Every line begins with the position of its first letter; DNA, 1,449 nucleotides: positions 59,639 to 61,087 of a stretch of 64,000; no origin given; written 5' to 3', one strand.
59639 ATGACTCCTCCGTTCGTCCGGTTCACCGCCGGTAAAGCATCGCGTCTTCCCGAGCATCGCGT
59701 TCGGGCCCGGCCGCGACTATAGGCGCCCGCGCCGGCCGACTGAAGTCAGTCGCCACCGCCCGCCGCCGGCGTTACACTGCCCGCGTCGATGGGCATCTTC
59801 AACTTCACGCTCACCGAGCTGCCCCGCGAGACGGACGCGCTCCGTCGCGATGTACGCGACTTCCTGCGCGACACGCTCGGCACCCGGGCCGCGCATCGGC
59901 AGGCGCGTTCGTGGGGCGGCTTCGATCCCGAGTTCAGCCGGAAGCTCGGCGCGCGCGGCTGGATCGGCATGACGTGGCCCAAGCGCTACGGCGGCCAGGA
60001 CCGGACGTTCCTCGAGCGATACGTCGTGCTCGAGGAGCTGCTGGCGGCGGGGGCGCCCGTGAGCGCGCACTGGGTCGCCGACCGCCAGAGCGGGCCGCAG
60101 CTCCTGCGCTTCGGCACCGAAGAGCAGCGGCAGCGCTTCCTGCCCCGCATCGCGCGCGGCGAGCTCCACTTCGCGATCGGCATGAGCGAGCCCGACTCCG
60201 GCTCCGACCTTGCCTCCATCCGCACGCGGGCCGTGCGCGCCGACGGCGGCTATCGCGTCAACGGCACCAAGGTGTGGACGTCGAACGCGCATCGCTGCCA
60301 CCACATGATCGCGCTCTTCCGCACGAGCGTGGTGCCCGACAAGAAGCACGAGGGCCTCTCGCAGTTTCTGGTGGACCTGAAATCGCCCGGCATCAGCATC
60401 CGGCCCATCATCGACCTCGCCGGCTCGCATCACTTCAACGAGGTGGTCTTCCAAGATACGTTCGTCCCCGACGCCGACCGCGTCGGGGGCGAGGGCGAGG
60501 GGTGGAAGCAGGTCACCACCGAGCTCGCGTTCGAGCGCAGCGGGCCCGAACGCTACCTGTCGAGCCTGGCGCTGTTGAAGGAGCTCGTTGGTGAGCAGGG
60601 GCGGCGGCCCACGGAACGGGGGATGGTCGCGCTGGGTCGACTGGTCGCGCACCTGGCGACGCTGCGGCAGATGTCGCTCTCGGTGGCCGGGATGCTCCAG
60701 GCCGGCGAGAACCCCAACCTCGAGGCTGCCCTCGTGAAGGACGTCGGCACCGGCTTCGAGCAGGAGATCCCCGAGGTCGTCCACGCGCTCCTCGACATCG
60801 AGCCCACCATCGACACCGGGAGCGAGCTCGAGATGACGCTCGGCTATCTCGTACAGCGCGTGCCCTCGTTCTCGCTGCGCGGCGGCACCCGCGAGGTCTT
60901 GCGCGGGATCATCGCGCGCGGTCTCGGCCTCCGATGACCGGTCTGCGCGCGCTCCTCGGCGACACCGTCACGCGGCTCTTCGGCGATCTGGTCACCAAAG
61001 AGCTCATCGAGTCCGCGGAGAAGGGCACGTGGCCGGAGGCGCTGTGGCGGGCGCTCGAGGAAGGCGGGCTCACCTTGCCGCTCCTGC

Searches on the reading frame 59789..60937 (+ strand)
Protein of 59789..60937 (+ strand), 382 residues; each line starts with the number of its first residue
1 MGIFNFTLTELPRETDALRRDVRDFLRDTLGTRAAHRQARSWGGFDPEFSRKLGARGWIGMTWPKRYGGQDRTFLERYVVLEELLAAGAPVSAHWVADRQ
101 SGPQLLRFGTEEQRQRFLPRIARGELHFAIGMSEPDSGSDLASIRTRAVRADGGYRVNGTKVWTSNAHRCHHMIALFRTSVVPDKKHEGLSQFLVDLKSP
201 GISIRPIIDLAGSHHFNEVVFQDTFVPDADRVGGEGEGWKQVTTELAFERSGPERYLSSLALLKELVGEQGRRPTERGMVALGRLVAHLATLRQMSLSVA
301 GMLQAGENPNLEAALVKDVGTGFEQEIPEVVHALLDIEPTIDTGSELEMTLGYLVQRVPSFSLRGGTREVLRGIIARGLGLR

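Call 33: search_protein_families(library=pfam, proteins=[window:59789-60937:+], max_evalue=0.00001)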
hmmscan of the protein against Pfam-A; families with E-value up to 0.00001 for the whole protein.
window:59789-60937:+ (382 aa): 2 families
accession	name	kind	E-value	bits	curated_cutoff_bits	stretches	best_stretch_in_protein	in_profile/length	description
PF02771.21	Acyl-CoA_dh_N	-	5.4e-26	91.6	22.9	1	14-125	3-113/113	Acyl-CoA dehydrogenase, N-terminal domain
PF02770.24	Acyl-CoA_dh_M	-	2.3e-20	73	33.3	1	129-223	1-96/97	Acyl-CoA dehydrogenase, middle domain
